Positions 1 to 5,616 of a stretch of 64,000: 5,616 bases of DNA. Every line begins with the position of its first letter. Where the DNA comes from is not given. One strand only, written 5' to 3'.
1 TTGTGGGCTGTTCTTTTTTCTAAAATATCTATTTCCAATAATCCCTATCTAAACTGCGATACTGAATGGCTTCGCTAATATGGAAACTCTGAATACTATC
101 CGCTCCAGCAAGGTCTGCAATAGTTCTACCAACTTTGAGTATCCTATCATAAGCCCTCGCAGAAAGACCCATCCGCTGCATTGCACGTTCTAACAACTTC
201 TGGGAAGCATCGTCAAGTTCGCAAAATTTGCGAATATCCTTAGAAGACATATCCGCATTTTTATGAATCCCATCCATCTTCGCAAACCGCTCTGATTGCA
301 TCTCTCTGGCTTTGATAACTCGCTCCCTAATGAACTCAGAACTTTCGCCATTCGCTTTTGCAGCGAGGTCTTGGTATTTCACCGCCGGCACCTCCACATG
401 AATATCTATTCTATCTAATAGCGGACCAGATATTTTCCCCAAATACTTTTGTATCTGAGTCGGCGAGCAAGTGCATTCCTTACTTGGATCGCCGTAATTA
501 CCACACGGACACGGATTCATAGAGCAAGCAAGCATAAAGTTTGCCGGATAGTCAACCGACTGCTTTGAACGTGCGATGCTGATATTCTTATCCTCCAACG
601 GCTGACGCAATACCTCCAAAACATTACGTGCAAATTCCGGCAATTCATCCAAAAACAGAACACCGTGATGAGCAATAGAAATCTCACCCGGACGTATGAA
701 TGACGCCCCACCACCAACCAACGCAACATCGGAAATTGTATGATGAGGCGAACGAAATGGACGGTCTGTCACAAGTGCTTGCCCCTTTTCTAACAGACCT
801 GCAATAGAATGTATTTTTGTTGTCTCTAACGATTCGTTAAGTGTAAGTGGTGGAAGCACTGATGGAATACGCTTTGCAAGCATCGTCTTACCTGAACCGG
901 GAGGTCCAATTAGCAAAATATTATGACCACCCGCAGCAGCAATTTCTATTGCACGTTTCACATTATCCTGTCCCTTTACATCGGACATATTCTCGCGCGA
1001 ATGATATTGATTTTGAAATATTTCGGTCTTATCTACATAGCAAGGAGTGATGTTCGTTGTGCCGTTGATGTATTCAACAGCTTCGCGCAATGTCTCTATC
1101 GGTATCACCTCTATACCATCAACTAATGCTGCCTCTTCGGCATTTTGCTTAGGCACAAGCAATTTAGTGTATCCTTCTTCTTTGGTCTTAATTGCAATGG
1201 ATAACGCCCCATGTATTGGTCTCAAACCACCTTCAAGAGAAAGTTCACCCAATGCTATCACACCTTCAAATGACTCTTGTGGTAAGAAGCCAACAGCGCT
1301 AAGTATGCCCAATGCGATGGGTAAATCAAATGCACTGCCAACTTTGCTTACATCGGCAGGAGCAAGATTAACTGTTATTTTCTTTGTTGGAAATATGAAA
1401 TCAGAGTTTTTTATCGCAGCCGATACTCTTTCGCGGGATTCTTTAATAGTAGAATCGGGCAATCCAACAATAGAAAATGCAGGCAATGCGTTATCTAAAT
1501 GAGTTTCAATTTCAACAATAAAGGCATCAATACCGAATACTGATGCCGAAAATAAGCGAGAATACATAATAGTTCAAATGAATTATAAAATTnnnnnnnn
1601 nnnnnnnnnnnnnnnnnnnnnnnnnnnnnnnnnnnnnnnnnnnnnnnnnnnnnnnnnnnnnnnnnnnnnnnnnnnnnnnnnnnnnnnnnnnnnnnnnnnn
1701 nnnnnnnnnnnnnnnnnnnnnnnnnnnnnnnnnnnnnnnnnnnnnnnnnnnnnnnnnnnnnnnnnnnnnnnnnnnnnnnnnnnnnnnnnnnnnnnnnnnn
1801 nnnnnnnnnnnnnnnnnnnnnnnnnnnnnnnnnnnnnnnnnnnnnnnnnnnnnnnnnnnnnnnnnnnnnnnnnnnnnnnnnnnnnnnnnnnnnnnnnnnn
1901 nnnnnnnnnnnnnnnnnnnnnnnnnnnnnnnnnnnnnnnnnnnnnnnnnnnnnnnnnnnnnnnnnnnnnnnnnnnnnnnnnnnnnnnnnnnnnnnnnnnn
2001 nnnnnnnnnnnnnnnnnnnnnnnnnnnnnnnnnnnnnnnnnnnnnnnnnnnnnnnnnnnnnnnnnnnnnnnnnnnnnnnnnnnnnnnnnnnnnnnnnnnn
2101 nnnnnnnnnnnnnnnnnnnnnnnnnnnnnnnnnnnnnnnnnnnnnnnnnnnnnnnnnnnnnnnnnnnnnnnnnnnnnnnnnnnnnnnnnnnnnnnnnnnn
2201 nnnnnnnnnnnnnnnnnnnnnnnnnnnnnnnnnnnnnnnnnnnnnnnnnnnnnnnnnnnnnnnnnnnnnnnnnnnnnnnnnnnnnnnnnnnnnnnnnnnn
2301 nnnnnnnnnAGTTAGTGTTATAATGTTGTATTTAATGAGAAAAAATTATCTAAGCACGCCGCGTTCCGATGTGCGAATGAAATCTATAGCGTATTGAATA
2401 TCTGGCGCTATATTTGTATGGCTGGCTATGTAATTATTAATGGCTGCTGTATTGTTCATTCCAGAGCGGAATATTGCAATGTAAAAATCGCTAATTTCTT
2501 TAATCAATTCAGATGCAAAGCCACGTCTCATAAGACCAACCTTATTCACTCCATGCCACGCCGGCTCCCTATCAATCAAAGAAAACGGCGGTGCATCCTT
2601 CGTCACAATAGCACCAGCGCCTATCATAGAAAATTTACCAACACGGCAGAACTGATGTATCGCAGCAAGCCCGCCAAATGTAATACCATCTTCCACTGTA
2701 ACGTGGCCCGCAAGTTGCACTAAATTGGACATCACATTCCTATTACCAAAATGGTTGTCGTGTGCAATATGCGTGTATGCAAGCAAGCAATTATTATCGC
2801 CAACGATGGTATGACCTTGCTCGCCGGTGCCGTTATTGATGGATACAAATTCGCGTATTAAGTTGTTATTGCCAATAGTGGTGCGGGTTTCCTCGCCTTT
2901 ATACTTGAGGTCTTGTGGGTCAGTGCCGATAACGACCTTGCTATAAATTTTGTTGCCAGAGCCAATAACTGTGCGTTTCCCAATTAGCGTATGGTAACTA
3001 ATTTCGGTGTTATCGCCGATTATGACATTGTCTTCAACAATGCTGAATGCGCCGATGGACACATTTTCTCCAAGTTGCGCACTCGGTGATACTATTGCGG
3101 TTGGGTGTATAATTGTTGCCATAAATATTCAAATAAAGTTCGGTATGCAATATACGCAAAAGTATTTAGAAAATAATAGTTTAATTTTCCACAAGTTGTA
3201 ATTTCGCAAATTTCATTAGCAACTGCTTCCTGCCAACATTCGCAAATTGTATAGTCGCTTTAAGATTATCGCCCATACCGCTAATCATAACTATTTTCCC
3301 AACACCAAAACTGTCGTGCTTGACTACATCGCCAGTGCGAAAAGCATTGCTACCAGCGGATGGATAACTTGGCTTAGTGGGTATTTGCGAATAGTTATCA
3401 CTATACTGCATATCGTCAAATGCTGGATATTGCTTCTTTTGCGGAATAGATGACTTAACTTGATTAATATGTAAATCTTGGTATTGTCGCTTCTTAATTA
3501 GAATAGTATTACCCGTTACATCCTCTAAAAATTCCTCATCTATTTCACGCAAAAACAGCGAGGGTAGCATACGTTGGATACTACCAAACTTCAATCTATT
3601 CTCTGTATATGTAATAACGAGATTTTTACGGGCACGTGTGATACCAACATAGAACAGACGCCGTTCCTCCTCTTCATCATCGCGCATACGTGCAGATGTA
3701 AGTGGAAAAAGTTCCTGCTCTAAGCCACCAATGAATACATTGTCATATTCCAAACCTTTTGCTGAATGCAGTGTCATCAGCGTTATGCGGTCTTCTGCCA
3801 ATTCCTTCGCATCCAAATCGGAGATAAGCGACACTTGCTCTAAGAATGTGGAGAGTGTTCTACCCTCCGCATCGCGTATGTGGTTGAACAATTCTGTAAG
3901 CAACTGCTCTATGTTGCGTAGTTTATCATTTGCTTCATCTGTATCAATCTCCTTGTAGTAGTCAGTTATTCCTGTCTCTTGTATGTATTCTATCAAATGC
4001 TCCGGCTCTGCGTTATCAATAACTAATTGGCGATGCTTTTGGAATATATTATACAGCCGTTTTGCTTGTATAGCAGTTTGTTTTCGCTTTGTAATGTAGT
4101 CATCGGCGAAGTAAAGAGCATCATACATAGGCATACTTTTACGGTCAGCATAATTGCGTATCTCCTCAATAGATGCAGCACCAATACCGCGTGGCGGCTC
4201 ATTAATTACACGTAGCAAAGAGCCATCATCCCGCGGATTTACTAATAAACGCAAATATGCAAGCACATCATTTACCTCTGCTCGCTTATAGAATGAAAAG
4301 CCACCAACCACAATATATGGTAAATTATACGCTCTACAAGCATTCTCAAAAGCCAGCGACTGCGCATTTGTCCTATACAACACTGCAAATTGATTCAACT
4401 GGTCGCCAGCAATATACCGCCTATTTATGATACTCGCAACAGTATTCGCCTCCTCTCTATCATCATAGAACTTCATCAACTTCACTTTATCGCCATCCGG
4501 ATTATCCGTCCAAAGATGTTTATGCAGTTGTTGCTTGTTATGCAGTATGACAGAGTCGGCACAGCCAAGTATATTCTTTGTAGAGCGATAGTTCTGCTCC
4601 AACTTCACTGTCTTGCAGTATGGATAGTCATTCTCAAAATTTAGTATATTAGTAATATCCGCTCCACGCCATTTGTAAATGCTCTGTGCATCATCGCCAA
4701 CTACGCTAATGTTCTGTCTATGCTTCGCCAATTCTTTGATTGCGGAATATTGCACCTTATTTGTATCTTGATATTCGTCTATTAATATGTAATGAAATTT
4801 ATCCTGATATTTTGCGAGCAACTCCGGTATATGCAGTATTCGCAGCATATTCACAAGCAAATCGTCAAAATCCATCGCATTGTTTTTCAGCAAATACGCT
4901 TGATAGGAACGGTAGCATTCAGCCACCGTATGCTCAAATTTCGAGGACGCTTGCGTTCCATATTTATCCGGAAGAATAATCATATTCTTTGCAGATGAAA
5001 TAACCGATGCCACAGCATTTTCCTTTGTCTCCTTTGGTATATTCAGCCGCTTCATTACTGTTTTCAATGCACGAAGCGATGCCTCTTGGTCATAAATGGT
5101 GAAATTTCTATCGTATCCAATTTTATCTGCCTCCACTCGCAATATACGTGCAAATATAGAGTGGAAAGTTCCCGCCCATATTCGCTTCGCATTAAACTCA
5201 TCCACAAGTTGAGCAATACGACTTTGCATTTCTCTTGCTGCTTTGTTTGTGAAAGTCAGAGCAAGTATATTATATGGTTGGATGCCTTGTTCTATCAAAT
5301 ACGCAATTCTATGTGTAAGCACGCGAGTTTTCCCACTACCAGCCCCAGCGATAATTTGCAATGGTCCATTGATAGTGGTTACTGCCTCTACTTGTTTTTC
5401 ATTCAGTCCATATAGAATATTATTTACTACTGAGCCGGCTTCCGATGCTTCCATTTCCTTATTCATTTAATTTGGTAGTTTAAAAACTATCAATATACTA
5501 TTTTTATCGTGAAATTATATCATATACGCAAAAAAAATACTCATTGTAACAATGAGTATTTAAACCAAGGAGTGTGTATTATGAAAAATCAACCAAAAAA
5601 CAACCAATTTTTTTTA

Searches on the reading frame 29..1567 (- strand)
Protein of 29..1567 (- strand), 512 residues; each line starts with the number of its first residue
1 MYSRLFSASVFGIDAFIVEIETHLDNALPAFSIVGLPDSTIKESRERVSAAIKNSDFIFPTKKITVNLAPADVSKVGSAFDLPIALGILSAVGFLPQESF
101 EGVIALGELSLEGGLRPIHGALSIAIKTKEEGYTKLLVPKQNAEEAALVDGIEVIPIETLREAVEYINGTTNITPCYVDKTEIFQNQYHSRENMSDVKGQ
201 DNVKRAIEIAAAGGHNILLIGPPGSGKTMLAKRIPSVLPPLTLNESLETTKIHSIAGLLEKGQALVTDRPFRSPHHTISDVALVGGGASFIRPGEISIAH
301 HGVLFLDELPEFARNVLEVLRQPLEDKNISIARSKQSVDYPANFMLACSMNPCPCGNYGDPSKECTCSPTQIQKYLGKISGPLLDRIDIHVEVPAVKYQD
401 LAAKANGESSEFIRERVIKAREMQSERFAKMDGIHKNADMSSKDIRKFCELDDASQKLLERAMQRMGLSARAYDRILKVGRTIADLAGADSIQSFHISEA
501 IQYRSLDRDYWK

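Call 4: search_protein_families(library=pfam, proteins=[window:29-1567:-], max_evalue=0.01)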
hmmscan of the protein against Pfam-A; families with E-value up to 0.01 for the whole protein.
window:29-1567:- (512 aa): 17 families
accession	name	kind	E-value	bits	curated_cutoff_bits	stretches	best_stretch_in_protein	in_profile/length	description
PF01078.27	Mg_chelatase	-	5.2e-97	323.7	20.3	1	194-400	2-206/207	Magnesium chelatase, subunit ChlI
PF13541.12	ChlI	-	1.9e-44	150.9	27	1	20-142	1-121/121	Subunit ChlI of Mg-chelatase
PF13335.12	Mg_chelatase_C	-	1.4e-35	122.2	26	1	407-504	1-94/94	Magnesium chelatase, subunit ChlI C-terminal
PF07728.20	AAA_5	-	1.6e-10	41.5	22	1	216-354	1-125/139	AAA domain (dynein-related subfamily)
PF00158.32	Sigma54_activat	-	2.5e-06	27.7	20.2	0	287-338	80-131/168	Sigma-54 interaction domain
PF05496.18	RuvB_N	-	3.3e-06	27.4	27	0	193-235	5-54/159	Holliday junction DNA helicase RuvB P-loop domain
PF00493.29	MCM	-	4.1e-06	26.5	23.3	0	290-359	111-179/224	MCM P-loop domain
PF00004.35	AAA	-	0.00015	22.7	21.2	1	217-238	1-22/131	ATPase family associated with various cellular activities (AAA)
PF20030.5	bpMoxR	-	0.00026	20.6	27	1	197-238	14-55/205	MoxR domain in the MoxR-vWA-beta-propeller ternary systems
PF13191.12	AAA_16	-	0.00055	20.9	32.6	1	204-235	13-45/167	AAA ATPase domain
PF13401.12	AAA_22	-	0.0017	19.1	27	1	216-238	7-29/130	AAA domain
PF13671.12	AAA_33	-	0.0022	18.8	27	1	217-253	2-38/143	AAA domain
PF05362.19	Lon_C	-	0.0042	17.1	21.1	0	55-161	87-196/205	Lon protease (S16) C-terminal proteolytic domain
PF20720.3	nSTAND3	-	0.0044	17.2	27.2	0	203-234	7-37/155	Novel STAND NTPase 3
PF07724.20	AAA_2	-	0.0059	17.1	27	0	216-331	5-106/166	AAA domain (Cdc48 subfamily)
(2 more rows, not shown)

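Call 77: find_encoding_contigs(protein=window:29-1567:-, flank=1500, max_places=5)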
Protein window:29-1567:- (512 aa): no gene with exactly this product is on record in the collection.

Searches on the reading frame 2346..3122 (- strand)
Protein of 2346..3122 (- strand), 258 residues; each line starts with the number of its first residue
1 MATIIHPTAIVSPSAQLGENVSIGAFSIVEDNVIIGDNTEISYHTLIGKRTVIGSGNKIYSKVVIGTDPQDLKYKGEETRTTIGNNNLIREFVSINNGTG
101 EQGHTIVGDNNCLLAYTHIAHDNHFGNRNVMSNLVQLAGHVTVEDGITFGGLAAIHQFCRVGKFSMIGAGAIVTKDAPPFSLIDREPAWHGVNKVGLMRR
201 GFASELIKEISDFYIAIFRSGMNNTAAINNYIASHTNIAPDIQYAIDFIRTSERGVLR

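Call 4: search_protein_families(library=pfam, proteins=[window:2346-3122:-], max_evalue=0.01)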
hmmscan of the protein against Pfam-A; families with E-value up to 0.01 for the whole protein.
window:2346-3122:- (258 aa): 5 families
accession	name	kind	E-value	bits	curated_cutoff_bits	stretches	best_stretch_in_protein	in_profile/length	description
PF00132.30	Hexapep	-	1.9e-18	65.7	27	3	15-49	2-36/36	Bacterial transferase hexapeptide (six repeats)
PF13720.11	Acetyltransf_11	-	7.1e-17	62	24.5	1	176-256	1-81/82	Udp N-acetylglucosamine O-acyltransferase; Domain 2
PF25084.1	LbH_EIF2B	-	4.3e-06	27.1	54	1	9-67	39-95/105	EIF2B subunit epsilon LbH domain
PF24894.1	Hexapep_GlmU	-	0.00059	20.4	23.3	1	16-71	36-89/104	GlmU-like, C-terminal hexapeptide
PF25087.1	GMPPB_C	-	0.0016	18.6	39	0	9-95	5-89/110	GMPPB C-terminal domain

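Call 5: search_protein_families(library=ncbifam, proteins=[window:2346-3122:-], max_evalue=0.01)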
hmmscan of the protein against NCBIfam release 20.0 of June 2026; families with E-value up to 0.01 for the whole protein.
window:2346-3122:- (258 aa): 31 families (the best 25 are shown)
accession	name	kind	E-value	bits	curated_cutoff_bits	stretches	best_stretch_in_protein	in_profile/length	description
NF003657.0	PRK05289.1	equivalog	7.1e-92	307.2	226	1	3-258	4-260/264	acyl-ACP--UDP-N-acetylglucosamine O-acyltransferase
TIGR01852.1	lipid_A_lpxA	equivalog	2.2e-87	292.5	231.05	1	5-256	1-253/254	acyl-ACP--UDP-N-acetylglucosamine O-acyltransferase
TIGR03570.1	NeuD_NnaD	subfamily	1.4e-25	90.1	160.8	2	82-181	101-194/202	NeuD/PglB/VioB family sugar acetyltransferase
NF002060.0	PRK00892.1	subfamily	2.4e-21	76.2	207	2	3-67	102-166/345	UDP-3-O-(3-hydroxymyristoyl)glucosamine N-acyltransferase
TIGR01853.1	lipid_A_lpxD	equivalog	2.3e-19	69.5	242.5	2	5-67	95-157/325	UDP-3-O-(3-hydroxymyristoyl)glucosamine N-acyltransferase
TIGR03532.1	DapD_Ac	equivalog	3.9e-13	49.6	231.75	2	80-188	98-208/231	2,3,4,5-tetrahydropyridine-2,6-dicarboxylate N-acetyltransferase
NF007499.0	PRK10092.1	equivalog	4.6e-08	33.1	314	1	107-188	96-177/183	maltose O-acetyltransferase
NF010937.0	PRK14357.1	equivalog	1e-07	31.3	658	1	1-182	260-425/448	bifunctional UDP-N-acetylglucosamine diphosphorylase/glucosamine-1-phosphate N-acetyltransferase GlmU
NF041874.1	EPS_EpsC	equivalog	1.6e-07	31.2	150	1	139-183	110-156/168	serine O-acetyltransferase EpsC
NF010935.0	PRK14355.1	equivalog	1.6e-06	27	718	1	5-186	271-444/459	bifunctional UDP-N-acetylglucosamine diphosphorylase/glucosamine-1-phosphate N-acetyltransferase GlmU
NF007076.0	PRK09527.1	equivalog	2.6e-06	27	347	1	97-180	87-171/203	galactoside O-acetyltransferase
NF033468.1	stregram_VatI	exception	4.1e-06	26.7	415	1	132-213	104-178/208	streptogramin A O-acetyltransferase Vat(I)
NF008808.1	PRK11830.1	equivalog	4.5e-06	26.3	204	0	27-65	146-184/243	2,3,4,5-tetrahydropyridine-2,6-dicarboxylate N-succinyltransferase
NF000490.1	chloram_CatB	equivalog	7.2e-06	25.5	350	1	93-189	63-159/210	type B chloramphenicol O-acetyltransferase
TIGR01172.1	cysE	equivalog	7.8e-06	26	210.65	1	106-181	83-154/162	serine O-acetyltransferase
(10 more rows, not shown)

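Call 15: find_encoding_contigs(protein=window:2346-3122:-, flank=4000, max_places=10)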
Protein window:2346-3122:- (258 aa): 1 contig read that carries it; 1 place shown.
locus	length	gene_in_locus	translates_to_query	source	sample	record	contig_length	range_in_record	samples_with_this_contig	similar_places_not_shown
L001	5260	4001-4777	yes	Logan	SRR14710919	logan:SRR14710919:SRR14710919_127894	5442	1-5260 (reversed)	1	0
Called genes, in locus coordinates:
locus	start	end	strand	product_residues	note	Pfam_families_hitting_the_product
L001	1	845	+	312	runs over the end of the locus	PF13793:Pribosyltran_N, PF00156:Pribosyltran, PF14572:Pribosyl_synth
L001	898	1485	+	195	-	PF01386:Ribosomal_L25p, PF14693:Ribosomal_TL5_C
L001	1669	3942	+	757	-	PF00580:UvrD-helicase, PF13245:AAA_19, PF13604:AAA_30 (faint), PF01443:Viral_helicase1 (faint), PF13361:UvrD_C, PF13538:UvrD_C_2, PF21196:PcrA_UvrD_tudor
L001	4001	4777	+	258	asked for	PF25084:LbH_EIF2B (faint), PF25087:GMPPB_C (weak), PF00132:Hexapep, PF13720:Acetyltransf_11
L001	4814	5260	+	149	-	?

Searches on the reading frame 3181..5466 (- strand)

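Call 4: search_protein_families(library=pfam, proteins=[window:3181-5466:-], max_evalue=0.01)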
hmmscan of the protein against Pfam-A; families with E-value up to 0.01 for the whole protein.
window:3181-5466:- (761 aa): 10 families
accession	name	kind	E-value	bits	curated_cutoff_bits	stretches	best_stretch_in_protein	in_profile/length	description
PF00580.27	UvrD-helicase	-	2.9e-88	296.5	23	1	21-282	1-271/271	UvrD/REP helicase N-terminal domain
PF13361.12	UvrD_C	-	3.5e-75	254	25.6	1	287-622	1-349/350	UvrD-like helicase C-terminal domain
PF13245.12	AAA_19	-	1.6e-21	77.3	25.1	1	25-265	1-132/134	AAA domain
PF13538.12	UvrD_C_2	-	5.7e-10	39.3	27.4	1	562-618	3-51/52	UvrD-like helicase C-terminal domain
PF21196.3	PcrA_UvrD_tudor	-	1.3e-09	38.2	23.9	1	712-754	2-44/48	PcrA/UvrD tudor domain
PF01443.25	Viral_helicase1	-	6.7e-08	33.1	21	1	536-618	151-226/228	Viral superfamily 1 RNA helicase core domain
PF13604.12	AAA_30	-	1.4e-07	31.9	27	1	21-84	2-66/191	AAA domain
PF13086.12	AAA_11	-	0.00053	20.3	27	1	21-121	2-94/257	AAA domain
PF04851.21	ResIII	-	0.0025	18.2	22.5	0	26-104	9-95/164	Type III restriction enzyme, res subunit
PF13087.12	AAA_12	-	0.0054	16.7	27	0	517-618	93-190/195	AAA domain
